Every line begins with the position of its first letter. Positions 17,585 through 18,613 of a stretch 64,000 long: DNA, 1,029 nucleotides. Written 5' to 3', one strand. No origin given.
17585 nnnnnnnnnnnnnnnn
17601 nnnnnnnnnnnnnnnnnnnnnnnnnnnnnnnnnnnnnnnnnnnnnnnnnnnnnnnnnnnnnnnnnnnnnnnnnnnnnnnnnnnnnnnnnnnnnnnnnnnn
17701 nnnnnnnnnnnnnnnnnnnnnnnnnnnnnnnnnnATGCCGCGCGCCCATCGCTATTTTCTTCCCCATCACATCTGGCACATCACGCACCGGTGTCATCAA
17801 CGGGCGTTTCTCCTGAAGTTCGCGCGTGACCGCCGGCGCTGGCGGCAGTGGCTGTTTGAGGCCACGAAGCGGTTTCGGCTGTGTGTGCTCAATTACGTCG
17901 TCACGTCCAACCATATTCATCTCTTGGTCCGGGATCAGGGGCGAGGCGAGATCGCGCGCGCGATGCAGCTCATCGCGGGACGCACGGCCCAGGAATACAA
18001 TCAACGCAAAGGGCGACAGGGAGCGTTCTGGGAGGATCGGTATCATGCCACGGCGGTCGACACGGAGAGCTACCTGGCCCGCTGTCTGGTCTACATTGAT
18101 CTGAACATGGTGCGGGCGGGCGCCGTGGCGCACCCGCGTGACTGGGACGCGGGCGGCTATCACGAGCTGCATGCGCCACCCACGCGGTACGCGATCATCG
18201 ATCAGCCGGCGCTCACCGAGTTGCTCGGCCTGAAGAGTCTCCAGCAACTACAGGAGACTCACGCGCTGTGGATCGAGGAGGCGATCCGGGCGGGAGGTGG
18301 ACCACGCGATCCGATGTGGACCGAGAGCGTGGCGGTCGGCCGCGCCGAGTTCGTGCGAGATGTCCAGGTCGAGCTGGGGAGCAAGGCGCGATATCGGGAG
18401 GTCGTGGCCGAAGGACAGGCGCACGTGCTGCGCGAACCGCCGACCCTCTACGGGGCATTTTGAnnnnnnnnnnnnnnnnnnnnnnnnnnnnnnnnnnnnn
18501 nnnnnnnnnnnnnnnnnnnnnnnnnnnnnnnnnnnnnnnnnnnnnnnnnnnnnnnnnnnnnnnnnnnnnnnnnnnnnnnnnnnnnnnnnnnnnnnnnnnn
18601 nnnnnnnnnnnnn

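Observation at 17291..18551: GNAT cassette truncated by a RAYT (Y1 HUH transposase) element with 12-bp inverted repeats and hairpin ends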

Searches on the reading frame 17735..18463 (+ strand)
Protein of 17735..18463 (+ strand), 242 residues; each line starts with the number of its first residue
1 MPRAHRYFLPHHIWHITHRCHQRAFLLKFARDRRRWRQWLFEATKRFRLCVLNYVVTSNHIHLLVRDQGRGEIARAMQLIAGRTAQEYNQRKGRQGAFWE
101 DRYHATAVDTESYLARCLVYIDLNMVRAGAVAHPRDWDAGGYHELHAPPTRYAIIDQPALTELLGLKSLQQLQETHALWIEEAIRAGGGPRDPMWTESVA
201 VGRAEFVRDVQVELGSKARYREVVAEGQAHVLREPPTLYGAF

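Call 6: search_protein_families(library=pfam, proteins=[window:17735-18463:+], max_evalue=0.01)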
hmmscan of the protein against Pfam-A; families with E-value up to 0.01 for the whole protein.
window:17735-18463:+ (242 aa): 1 family
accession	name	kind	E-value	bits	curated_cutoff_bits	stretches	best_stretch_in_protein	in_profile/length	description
PF01797.21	Y1_Tnp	-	1.4e-12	48.3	23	1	13-121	6-118/121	Transposase IS200 like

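Call 7: search_protein_families(library=ncbifam, proteins=[window:17735-18463:+], max_evalue=0.01)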
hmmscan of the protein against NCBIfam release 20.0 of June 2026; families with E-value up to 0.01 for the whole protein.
window:17735-18463:+ (242 aa): 2 families
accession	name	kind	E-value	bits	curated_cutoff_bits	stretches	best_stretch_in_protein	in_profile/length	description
NF047646.1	REP_Tyr_transpos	equivalog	3e-19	69.3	80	1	4-137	2-143/146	REP-associated tyrosine transposase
NF033573.1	transpos_IS200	equivalog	2e-06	28.1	55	1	15-109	14-113/126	IS200/IS605 family transposase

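Call 10: find_homologous_proteins(query=window:17735-18463:+)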
Query window:17735-18463:+ (242 aa): 7997 proteins with E <= 0.001 among 8000 candidates; the best 120 are listed.
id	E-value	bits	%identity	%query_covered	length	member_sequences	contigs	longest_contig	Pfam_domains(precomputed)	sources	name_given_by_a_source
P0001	5.7e-152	522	94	99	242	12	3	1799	PF01797.22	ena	-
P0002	6.0e-130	450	80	100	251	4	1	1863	PF01797.22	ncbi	-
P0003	1.4e-128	445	80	99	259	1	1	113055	PF01797.22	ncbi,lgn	-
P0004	8.9e-128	443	78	100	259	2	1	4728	PF01797.22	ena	-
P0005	3.1e-116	405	71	100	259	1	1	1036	PF01797.22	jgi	jgi:putative transposase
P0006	3.4e-115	402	79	90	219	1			PF01797.22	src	-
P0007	5.4e-113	394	71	100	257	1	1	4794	PF01797.22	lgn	-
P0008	7.4e-113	394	70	100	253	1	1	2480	PF01797.22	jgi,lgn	jgi:putative transposase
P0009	1.1e-112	393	72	99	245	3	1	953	PF01797.22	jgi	jgi:putative transposase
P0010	2.0e-110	386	68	99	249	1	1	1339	PF01797.22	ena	-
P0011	2.1e-110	386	68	99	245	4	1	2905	PF01797.22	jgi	jgi:putative transposase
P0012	8.0e-110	384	69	100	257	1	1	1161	PF01797.22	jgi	jgi:putative transposase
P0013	1.3e-109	383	70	99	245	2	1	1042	PF01797.22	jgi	-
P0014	1.2e-108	380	67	100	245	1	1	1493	PF01797.22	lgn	-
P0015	1.3e-108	380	69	100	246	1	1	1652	PF01797.22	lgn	-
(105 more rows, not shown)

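Call 11: find_encoding_contigs(protein=P0001, flank=3000, max_places=6)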
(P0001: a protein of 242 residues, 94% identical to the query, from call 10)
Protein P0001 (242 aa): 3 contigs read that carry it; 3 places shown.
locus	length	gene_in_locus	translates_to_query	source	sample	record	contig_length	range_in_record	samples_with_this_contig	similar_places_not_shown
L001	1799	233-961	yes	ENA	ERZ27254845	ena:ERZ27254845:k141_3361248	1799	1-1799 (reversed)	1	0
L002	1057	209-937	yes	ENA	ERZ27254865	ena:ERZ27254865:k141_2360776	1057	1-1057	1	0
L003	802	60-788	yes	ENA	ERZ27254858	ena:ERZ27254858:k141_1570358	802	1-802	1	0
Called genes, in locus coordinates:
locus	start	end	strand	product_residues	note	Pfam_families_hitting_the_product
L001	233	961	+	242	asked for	PF01797:Y1_Tnp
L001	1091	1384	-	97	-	PF01381:HTH_3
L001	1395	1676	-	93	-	PF05015:HigB-like_toxin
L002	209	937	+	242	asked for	PF01797:Y1_Tnp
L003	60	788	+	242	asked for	PF01797:Y1_Tnp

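Call 12: find_encoding_contigs(protein=P0003, flank=5000, max_places=4)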
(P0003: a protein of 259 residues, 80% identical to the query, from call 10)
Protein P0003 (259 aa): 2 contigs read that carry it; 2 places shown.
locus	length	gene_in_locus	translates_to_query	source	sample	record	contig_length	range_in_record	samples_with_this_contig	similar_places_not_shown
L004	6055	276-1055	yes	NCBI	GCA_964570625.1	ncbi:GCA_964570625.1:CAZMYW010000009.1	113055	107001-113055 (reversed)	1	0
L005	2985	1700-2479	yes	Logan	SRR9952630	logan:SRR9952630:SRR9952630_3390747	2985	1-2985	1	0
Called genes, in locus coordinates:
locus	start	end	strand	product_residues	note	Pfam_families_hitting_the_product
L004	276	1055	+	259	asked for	PF01797:Y1_Tnp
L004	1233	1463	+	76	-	PF04255:DUF433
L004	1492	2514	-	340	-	PF05175:MTS, PF01170:UPF0020 (weak), PF06325:PrmA, PF08241:Methyltransf_11 (weak), PF13649:Methyltransf_25, PF13847:Methyltransf_31 (weak)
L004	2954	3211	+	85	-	PF03083:MtN3_slv, PF04193:PQ-loop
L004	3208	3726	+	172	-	-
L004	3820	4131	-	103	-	PF01381:HTH_3 (weak), PF13560:HTH_31 (weak)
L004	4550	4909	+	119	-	-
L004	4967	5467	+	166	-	PF00578:AhpC-TSA, PF08534:Redoxin, PF00085:Thioredoxin (weak), PF13098:Thioredoxin_2, PF13905:Thioredoxin_8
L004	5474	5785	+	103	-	-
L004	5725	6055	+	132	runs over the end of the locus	-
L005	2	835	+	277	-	?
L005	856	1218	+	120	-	-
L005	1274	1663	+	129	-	-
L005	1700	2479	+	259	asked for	PF01797:Y1_Tnp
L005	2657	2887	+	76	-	PF04255:DUF433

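Call 26: find_related_loci(query=window:17735-18463:+, collection=genome_contigs, flank=3000)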
Query window:17735-18463:+ (242 aa) in genome_contigs; peptide patterns used: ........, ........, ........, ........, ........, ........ (x = any residue, [..] = any of these).
600 stretches matched a pattern (row limit reached: there are more); 466 encode a relative of the query (tblastn E <= 1e-3); the best 80 are kept; 80 distinct loci.
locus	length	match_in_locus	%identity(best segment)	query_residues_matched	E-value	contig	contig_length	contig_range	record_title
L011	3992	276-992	80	1-239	4e-132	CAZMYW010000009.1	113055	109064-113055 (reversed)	MAG TPA_asm: uncultured Nitrospirota bacterium isolate binchicken_co165_411 genome assembly, contig: k141_960823, whole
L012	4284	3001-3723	63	1-241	3e-110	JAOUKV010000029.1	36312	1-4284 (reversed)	MAG: Gammaproteobacteria bacterium isolate 8_1_Jan_SF_Bin56 8_1_Jan_SF_Bin56_scaffold_433_c1, whole genome shotgun seque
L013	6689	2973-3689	67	1-239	2e-108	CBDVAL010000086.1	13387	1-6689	MAG TPA_asm: uncultured bacterium isolate SRR22302371_metabat2_88 genome assembly, contig: ERZ26661859.3378, whole genom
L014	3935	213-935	63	1-241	3e-108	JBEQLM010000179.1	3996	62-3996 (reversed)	MAG: Gammaproteobacteria bacterium isolate Y22TTR21b6p NODE_179_length_3996_cov_2.601429, whole genome shotgun sequence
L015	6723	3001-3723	65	1-241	2e-105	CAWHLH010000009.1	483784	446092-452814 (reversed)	MAG: uncultured Gammaproteobacteria bacterium isolate MFD02923.bin.1.29 genome assembly, contig: contig_6052, whole geno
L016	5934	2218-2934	64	1-239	6e-103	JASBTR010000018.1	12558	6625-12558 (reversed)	MAG: Gammaproteobacteria bacterium isolate BWSM_42 k141_512304, whole genome shotgun sequence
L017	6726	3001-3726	62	1-242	6e-103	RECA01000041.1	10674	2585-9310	MAG: Thioalkalivibrio sp. isolate LCM1.Bin52 NODE_8287_length_10674_cov_10.382, whole genome shotgun sequence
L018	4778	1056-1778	63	1-241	1e-101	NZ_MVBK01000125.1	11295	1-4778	Thioalkalivibrio denitrificans strain ALJD Ga0073317_1125, whole genome shotgun sequence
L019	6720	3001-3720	60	1-241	1e-101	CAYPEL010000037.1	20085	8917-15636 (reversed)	MAG TPA_asm: uncultured Gammaproteobacteria bacterium isolate binchicken_co24_140 genome assembly, contig: NODE_823_leng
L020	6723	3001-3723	64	1-241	1e-101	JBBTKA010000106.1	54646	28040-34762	MAG: Pseudomonadota bacterium isolate H14-bin012_1 H14_bin012_1_000000000106, whole genome shotgun sequence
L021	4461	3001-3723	61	1-241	3e-101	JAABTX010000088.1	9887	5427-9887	MAG: Thioalkalivibrio sp. isolate S25.Bin012 Scaffold_82, whole genome shotgun sequence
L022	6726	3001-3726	61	1-242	6e-101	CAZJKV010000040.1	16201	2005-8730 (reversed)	MAG TPA_asm: uncultured Chromatiales bacterium isolate SRP217488_co1_178 genome assembly, contig: NODE_2390_length_16201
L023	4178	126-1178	61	1-242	8e-101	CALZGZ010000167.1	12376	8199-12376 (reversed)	MAG: uncultured Gammaproteobacteria bacterium isolate FCS_M_Gamma_077 genome assembly, contig: k121_476293, whole genome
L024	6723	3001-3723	62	1-241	3e-100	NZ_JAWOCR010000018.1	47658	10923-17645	MAG: Thiohalophilus sp. isolate BLK5-1.bin.48 k191_1683496, whole genome shotgun sequence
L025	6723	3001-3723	61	1-241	4e-99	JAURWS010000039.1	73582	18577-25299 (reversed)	MAG: Gammaproteobacteria bacterium isolate E10_concoct.bin.39 E10_k141_522185, whole genome shotgun sequence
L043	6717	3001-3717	60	1-239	3e-95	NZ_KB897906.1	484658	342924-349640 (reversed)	Thioalkalivibrio sp. ALJ3 C935DRAFT_scaffold00002.2, whole genome shotgun sequence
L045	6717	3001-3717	60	1-239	1e-94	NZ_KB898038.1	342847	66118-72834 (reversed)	Thioalkalivibrio sp. ALJ16 D000DRAFT_scaffold00002.2, whole genome shotgun sequence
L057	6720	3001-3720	59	1-240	2e-93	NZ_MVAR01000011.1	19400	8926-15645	Thioalkalivibrio versutus strain AL 2 Ga0073318_111, whole genome shotgun sequence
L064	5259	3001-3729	56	1-241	9e-93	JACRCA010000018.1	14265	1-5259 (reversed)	MAG: Deltaproteobacteria bacterium isolate NC_groundwater_1634_Pr3_B-0.1um_51_9 SR-2_scaffold_141_151038, whole genome s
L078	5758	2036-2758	57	1-241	5e-92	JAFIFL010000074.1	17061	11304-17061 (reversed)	MAG: Gammaproteobacteria bacterium isolate Super_Day12_Bin.14 NODE_1182_length_17061_cov_12.390568, whole genome shotgun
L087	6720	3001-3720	58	1-239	1e-90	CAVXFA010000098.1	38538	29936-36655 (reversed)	MAG: uncultured delta proteobacterium isolate MFD04408.bin.1.124 genome assembly, contig: contig_83554, whole genome sho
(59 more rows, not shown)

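Call 36: search_protein_families(library=pfam, proteins=[window:17735-18463:+], max_evalue=10)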
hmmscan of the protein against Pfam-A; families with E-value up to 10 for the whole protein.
window:17735-18463:+ (242 aa): 1 family
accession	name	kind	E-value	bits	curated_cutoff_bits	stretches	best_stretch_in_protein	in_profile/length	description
PF01797.21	Y1_Tnp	-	1.4e-12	48.3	23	1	13-121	6-118/121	Transposase IS200 like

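Call 37: search_solved_structures(query=window:17735-18463:+, max_evalue=0.1, show_alignments=2)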
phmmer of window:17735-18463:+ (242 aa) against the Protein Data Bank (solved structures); distinct sequences matched with E-value up to 0.1: 1.
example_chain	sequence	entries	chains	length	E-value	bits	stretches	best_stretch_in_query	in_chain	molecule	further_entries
5h18_A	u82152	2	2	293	0.018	17.5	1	90-179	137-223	UGGT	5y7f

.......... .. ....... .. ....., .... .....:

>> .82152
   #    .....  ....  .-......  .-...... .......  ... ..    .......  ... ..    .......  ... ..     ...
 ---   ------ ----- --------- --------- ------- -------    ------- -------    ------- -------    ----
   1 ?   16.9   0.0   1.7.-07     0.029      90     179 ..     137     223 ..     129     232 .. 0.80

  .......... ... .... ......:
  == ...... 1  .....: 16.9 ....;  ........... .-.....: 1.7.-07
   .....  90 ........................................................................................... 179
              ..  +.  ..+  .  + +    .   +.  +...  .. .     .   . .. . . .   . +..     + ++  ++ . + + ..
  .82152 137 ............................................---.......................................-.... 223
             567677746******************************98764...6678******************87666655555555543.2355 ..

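Call 47: find_encoding_contigs(protein=window:17735-18463:+, flank=10000, max_places=6)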
Protein window:17735-18463:+ (242 aa): no gene with exactly this product is on record in the collection.

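Call 51: search_solved_structures(query=A5, max_evalue=1, show_alignments=2)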
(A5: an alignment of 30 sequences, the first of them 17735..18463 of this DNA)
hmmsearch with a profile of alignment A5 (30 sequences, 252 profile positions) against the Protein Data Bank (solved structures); distinct sequences matched with E-value up to 1: 1.
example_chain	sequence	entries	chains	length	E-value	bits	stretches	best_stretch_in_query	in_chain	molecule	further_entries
5aj3_F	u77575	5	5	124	0.71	12.4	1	87-137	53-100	MITORIBOSOMAL PROTEIN BS6M, MRPS6 | Mitochondrial ribosomal protein S6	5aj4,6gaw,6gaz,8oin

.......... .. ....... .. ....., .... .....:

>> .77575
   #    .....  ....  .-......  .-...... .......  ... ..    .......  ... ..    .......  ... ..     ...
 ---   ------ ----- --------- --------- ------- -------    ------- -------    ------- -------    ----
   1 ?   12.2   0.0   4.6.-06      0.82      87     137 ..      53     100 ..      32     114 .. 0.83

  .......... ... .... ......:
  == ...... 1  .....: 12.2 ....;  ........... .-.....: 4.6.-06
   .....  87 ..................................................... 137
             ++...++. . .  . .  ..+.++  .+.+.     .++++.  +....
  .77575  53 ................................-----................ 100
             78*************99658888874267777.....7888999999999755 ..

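Call 64: predict_structure(alignment_id=A5)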
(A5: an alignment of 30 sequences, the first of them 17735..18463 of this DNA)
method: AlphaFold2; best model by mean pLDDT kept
length: 242 residues; sequences in the alignment: 30
mean_pLDDT: 68.6   pTM: 0.56
mean pLDDT of the five models: 68.6, 53.6, 52.0, 50.0, 49.1
residues with pLDDT >= 90: 1; 70-90: 127; 50-70: 87; < 50: 27
segments of 3 or more residues with pLDDT < 50: 1-8, 22-28, 150-154, 238-242
pLDDT, mean of each block of 10 residues (from residue 1): 44 70 48 77 87 71 82 83 77 63 64 69 62 66 57 62 80 77 61 57 76 72 83 64 40
secondary structure, 60 per line:
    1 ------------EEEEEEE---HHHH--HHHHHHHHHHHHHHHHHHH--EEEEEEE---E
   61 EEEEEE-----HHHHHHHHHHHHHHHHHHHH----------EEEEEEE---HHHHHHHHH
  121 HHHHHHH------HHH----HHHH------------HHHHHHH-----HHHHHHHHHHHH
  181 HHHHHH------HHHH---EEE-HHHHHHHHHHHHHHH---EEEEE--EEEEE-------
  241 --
elements in order: E13-19 H23-26 H29-47 E50-56 E60-66 H72-91 E102-108 H112-127 H141-144 H157-163 H169-186 H193-196 E200-202 H204-218 E222-226 E229-233

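Call 66: fold_search(model_id=the predicted structure, library=pdb)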
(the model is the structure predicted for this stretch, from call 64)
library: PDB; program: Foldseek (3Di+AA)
matches with E <= 10: 1365; with E <= 0.001: 16
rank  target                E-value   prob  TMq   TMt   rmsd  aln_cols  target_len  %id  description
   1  4er8_A                6.4e-06  1.00  0.49  0.68   4.4       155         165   19  Structure of the REP associates tyrosine transposase bound to a REP hairpin (released 2012-08-15)
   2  2vju_A                9.3e-05  1.00  0.35  0.60   7.5       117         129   19  Crystal structure of the IS608 transposase in complex with the complete Right end 35-mer DNA and manganese (released 2008-02-19)
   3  2vjv_A                9.8e-05  1.00  0.34  0.61   3.2       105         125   16  Crystal structure of the IS608 transposase in complex with left end 26-mer DNA hairpin and a 6-mer DNA representing th (released 2008-02-19)
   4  2a6m_B                1.8e-04  1.00  0.36  0.54  10.0       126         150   17  Crystal Structure of the ISHp608 Transposase (released 2005-10-25)
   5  2a6o_A                1.9e-04  1.00  0.34  0.52  11.9       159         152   15  Crystal Structure of the ISHp608 Transposase in Complex with Stem-loop DNA (released 2005-10-25)
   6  2vic_A                2.0e-04  1.00  0.36  0.55   8.8       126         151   15  CRYSTAL STRUCTURE OF THE ISHP608 TRANSPOSASE IN COMPLEX with Left end 26- mer DNA and manganese (released 2008-02-19)
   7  2vih_B                2.1e-04  1.00  0.35  0.61   6.4       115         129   19  CRYSTAL STRUCTURE OF THE IS608 TRANSPOSASE IN COMPLEX WITH Left END 26-MER DNA (released 2008-02-19)
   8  2vhg_A                2.1e-04  1.00  0.35  0.62   8.3       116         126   17  Crystal Structure of the ISHp608 Transposase in Complex with Right End 31-mer DNA (released 2008-02-19)
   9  2vhg_B                2.3e-04  1.00  0.35  0.62   8.9       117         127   17  Crystal Structure of the ISHp608 Transposase in Complex with Right End 31-mer DNA (released 2008-02-19)
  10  2a6m_A                2.4e-04  1.00  0.33  0.56   3.4       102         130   19  Crystal Structure of the ISHp608 Transposase (released 2005-10-25)
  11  6fi8_B                3.0e-04  1.00  0.35  0.60   6.4       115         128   17  Crystal structure of the IS608 transposase in complex with left end 29-mer DNA hairpin and a 6-mer DNA representing th (released 2018-03-28)
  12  2vju_B                5.5e-04  1.00  0.34  0.57   6.5       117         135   18  Crystal structure of the IS608 transposase in complex with the complete Right end 35-mer DNA and manganese (released 2008-02-19)
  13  2f4f_A                5.5e-04  1.00  0.33  0.55  13.1       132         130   17  Crystal structure of IS200 transposase (released 2005-12-13)
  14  2vic_B                6.2e-04  1.00  0.35  0.60   7.0       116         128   21  CRYSTAL STRUCTURE OF THE ISHP608 TRANSPOSASE IN COMPLEX with Left end 26- mer DNA and manganese (released 2008-02-19)
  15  2xma_E                6.6e-04  1.00  0.34  0.55   6.9       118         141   19  DEINOCOCCUS RADIODURANS ISDRA2 TRANSPOSASE RIGHT END DNA COMPLEX (released 2010-10-13)
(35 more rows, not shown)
